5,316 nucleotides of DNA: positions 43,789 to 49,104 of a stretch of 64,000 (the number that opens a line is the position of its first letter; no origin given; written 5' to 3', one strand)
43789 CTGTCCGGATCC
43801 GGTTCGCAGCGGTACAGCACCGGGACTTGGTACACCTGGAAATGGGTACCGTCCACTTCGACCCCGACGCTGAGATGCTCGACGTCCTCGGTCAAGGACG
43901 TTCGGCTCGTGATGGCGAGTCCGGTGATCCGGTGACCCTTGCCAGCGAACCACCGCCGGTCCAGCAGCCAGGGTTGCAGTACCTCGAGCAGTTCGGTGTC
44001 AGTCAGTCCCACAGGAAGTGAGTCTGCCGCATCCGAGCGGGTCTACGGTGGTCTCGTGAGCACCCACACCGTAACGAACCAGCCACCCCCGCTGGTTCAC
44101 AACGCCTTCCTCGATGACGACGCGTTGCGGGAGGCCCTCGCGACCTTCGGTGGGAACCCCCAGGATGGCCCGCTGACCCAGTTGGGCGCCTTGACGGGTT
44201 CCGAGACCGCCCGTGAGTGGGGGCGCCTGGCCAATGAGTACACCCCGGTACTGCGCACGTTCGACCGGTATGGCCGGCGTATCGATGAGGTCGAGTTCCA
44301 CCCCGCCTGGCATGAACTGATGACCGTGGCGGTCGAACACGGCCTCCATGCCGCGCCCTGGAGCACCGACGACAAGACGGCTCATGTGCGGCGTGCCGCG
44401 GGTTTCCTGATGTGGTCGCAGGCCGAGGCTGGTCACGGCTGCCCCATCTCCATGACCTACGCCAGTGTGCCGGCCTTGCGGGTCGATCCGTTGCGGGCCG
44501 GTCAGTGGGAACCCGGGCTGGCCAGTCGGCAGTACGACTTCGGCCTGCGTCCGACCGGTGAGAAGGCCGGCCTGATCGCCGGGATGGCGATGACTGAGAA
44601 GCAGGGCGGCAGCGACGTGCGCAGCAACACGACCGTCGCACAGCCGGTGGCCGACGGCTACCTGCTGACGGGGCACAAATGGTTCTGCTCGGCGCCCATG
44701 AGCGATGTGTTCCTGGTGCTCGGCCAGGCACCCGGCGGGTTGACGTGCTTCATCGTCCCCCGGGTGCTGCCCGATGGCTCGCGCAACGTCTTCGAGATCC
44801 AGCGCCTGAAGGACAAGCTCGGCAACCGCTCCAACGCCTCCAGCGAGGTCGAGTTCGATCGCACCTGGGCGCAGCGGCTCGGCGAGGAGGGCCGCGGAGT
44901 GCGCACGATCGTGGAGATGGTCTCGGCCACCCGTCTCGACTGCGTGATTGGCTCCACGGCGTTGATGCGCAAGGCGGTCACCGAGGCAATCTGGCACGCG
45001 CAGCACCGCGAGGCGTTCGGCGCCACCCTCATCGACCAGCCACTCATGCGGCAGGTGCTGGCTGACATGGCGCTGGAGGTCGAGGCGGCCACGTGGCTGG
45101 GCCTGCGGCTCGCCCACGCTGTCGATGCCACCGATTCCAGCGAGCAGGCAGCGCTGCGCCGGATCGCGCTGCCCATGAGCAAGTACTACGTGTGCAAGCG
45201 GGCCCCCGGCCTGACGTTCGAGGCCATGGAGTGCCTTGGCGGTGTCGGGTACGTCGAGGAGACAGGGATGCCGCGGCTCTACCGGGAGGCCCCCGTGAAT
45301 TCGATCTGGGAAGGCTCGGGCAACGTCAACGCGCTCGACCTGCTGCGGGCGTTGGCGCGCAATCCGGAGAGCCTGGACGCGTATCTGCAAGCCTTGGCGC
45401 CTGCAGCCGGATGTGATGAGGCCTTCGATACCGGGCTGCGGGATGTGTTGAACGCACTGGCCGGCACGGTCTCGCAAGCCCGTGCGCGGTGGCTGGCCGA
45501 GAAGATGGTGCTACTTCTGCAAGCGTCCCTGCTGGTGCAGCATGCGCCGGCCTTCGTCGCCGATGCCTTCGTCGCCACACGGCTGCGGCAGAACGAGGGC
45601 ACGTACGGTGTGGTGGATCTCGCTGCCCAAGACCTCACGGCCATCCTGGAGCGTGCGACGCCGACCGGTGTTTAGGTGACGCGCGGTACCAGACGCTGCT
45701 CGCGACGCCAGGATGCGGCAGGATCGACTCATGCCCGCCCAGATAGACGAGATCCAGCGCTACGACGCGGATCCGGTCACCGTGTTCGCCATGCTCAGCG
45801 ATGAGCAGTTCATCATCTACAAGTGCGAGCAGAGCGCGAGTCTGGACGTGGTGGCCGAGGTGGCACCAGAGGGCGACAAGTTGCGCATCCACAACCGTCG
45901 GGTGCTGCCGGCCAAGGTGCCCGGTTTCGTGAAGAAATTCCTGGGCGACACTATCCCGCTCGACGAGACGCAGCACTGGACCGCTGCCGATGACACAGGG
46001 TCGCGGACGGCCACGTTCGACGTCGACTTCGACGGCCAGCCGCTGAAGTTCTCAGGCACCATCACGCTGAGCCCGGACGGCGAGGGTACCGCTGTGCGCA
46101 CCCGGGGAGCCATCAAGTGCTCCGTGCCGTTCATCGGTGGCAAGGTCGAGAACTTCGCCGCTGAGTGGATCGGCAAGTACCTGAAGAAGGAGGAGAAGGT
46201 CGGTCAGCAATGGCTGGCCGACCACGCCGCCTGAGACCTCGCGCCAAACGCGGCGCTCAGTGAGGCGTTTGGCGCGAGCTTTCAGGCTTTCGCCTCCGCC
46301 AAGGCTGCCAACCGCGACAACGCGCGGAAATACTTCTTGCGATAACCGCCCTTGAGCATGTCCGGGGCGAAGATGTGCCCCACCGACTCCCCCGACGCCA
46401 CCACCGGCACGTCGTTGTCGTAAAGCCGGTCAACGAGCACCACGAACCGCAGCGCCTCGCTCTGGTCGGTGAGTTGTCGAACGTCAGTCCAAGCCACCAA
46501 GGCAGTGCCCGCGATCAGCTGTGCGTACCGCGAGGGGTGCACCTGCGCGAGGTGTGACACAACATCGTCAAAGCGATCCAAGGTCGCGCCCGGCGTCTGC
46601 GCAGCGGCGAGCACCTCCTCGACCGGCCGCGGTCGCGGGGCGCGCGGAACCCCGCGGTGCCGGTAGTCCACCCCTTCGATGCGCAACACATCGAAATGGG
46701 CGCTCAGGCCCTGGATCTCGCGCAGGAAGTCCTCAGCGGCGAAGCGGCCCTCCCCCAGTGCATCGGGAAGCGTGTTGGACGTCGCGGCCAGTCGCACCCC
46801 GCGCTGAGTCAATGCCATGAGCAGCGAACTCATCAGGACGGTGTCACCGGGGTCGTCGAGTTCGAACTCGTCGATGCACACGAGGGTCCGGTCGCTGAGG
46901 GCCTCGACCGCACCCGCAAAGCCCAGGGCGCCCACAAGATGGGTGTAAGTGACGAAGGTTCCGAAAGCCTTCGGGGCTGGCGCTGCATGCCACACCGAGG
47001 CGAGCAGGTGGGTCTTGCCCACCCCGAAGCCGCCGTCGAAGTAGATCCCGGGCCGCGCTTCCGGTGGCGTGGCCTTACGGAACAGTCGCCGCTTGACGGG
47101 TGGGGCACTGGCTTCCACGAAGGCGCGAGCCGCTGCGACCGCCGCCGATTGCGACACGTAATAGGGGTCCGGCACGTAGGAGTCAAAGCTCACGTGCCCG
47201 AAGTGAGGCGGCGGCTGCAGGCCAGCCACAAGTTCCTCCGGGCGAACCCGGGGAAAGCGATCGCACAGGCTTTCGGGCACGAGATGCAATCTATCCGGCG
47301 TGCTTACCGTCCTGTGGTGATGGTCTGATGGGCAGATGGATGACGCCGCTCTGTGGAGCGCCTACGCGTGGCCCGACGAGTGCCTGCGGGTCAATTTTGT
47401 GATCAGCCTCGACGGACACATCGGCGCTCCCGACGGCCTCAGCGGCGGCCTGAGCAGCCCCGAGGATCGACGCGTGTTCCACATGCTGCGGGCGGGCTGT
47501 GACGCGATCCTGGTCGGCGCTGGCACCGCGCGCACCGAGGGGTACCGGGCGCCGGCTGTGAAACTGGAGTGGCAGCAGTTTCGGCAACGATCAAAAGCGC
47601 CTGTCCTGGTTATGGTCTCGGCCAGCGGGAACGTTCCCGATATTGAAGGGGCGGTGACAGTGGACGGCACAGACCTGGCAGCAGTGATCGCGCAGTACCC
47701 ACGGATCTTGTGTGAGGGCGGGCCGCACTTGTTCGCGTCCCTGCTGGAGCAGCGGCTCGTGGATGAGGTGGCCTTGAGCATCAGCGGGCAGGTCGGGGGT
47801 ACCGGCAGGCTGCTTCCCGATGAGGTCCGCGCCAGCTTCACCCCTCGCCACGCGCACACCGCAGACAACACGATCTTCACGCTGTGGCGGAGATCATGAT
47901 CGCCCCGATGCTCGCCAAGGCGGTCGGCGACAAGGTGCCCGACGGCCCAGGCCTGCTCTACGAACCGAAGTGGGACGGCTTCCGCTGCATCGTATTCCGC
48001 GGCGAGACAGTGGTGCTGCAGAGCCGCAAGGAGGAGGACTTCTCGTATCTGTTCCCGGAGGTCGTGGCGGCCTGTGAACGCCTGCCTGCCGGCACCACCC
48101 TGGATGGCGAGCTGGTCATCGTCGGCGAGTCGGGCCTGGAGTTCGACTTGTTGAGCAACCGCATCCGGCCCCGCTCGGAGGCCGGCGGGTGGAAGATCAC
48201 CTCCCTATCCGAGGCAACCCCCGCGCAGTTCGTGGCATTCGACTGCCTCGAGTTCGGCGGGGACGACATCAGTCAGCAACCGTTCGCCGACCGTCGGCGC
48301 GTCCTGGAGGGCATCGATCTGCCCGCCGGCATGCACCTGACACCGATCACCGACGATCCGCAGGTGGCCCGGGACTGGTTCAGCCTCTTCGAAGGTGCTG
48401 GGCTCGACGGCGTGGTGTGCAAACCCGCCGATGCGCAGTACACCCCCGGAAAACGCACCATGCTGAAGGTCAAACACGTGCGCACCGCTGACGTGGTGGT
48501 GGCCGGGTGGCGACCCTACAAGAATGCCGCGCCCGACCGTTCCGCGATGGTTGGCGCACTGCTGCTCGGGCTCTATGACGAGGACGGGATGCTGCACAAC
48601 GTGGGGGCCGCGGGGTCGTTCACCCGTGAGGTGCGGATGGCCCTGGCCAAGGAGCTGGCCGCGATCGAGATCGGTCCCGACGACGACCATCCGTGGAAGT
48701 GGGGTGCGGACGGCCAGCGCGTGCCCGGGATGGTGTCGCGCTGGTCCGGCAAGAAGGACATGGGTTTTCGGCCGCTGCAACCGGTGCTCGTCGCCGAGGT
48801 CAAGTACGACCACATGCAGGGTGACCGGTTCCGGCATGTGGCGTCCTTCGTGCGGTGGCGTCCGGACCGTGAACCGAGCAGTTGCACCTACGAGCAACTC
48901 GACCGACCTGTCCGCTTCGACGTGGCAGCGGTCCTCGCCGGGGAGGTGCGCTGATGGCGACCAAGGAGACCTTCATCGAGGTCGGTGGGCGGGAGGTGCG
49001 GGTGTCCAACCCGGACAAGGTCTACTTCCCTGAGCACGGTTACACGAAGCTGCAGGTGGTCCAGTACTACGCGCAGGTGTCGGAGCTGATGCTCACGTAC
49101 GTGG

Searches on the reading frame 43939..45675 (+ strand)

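Call 34: search_protein_families(library=pfam, proteins=[window:43939-45675:+], max_evalue=0.001)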
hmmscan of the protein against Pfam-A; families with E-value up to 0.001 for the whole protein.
window:43939-45675:+ (578 aa): 5 families
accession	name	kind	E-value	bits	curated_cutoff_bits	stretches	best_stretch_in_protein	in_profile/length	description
PF18158.6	AidB_N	-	3.5e-59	199.8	22.9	1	47-200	1-155/156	Adaptive response protein AidB N-terminal domain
PF00441.29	Acyl-CoA_dh_1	-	2.1e-30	106.3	22.4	1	318-472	1-149/150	Acyl-CoA dehydrogenase, C-terminal domain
PF02770.24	Acyl-CoA_dh_M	-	1.2e-17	64.2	33.3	1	215-308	1-96/97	Acyl-CoA dehydrogenase, middle domain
PF08028.16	Acyl-CoA_dh_2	-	2.4e-08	34.8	22.7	1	344-454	12-126/134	Acyl-CoA dehydrogenase, C-terminal domain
PF22924.1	ACOX_C_alpha1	-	0.00062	20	27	0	413-472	109-168/169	Acyl-CoA oxidase, C-alpha1 domain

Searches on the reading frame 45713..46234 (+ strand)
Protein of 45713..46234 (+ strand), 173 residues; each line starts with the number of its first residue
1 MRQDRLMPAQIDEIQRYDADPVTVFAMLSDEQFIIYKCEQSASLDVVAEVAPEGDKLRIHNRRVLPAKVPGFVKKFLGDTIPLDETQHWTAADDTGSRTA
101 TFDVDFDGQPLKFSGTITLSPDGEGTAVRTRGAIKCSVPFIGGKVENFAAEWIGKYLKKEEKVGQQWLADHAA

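Call 34: search_protein_families(library=pfam, proteins=[window:45713-46234:+], max_evalue=0.001)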
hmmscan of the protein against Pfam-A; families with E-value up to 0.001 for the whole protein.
window:45713-46234:+ (173 aa): 2 families
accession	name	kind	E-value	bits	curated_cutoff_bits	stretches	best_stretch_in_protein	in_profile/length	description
PF10698.15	DUF2505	-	5.6e-41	140.7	26.9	1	15-168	4-158/158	Protein of unknown function (DUF2505)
PF10604.15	Polyketide_cyc2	-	6.4e-07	30.2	27.4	1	18-159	11-132/142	Polyketide cyclase / dehydrase and lipid transport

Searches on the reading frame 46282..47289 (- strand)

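Call 34: search_protein_families(library=pfam, proteins=[window:46282-47289:-], max_evalue=0.001)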
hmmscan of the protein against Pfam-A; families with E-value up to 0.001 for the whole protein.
window:46282-47289:- (335 aa): 1 family
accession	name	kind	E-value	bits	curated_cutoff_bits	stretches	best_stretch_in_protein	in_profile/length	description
PF03969.22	AFG1_ATPase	-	2.4e-63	214.7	27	2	18-218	5-212/361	AFG1-like ATPase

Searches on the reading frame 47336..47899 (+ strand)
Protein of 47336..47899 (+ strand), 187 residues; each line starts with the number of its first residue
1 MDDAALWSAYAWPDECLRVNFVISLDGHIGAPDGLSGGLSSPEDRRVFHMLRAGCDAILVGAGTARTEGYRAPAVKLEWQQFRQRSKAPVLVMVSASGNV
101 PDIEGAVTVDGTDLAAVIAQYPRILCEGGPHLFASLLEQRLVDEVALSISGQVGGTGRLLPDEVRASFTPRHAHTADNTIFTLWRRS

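Call 9: search_protein_families(library=pfam, proteins=[window:47336-47899:+])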
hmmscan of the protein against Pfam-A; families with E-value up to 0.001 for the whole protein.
window:47336-47899:+ (187 aa): 1 family
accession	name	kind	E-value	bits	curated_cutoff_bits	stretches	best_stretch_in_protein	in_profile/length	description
PF01872.23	RibD_C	-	3.4e-22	79.7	24.1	1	17-164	3-176/197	RibD C-terminal domain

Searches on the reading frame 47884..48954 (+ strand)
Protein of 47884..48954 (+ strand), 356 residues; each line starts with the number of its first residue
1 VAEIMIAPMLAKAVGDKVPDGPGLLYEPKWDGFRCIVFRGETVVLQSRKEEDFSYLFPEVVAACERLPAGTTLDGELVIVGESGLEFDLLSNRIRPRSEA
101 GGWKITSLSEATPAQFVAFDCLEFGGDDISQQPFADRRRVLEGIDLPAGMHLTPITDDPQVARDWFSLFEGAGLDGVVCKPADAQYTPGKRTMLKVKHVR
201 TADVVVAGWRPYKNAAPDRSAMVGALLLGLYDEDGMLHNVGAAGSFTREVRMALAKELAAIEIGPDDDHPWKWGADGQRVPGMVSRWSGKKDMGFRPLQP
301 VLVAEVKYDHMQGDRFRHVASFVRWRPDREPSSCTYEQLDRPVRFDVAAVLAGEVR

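Call 9: search_protein_families(library=pfam, proteins=[window:47884-48954:+])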
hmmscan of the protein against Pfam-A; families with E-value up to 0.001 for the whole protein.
window:47884-48954:+ (356 aa): 3 families
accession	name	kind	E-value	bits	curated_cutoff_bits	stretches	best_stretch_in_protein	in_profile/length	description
PF01068.26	DNA_ligase_A_M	-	4e-30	105.5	26.2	1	8-197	1-204/204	ATP dependent DNA ligase domain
PF04679.21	DNA_ligase_A_C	-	1.3e-12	48.3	27.5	1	220-329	2-94/94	ATP dependent DNA ligase C terminal region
PF01331.24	mRNA_cap_enzyme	-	0.00043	20.6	29.6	0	114-142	90-118/194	mRNA capping enzyme, catalytic domain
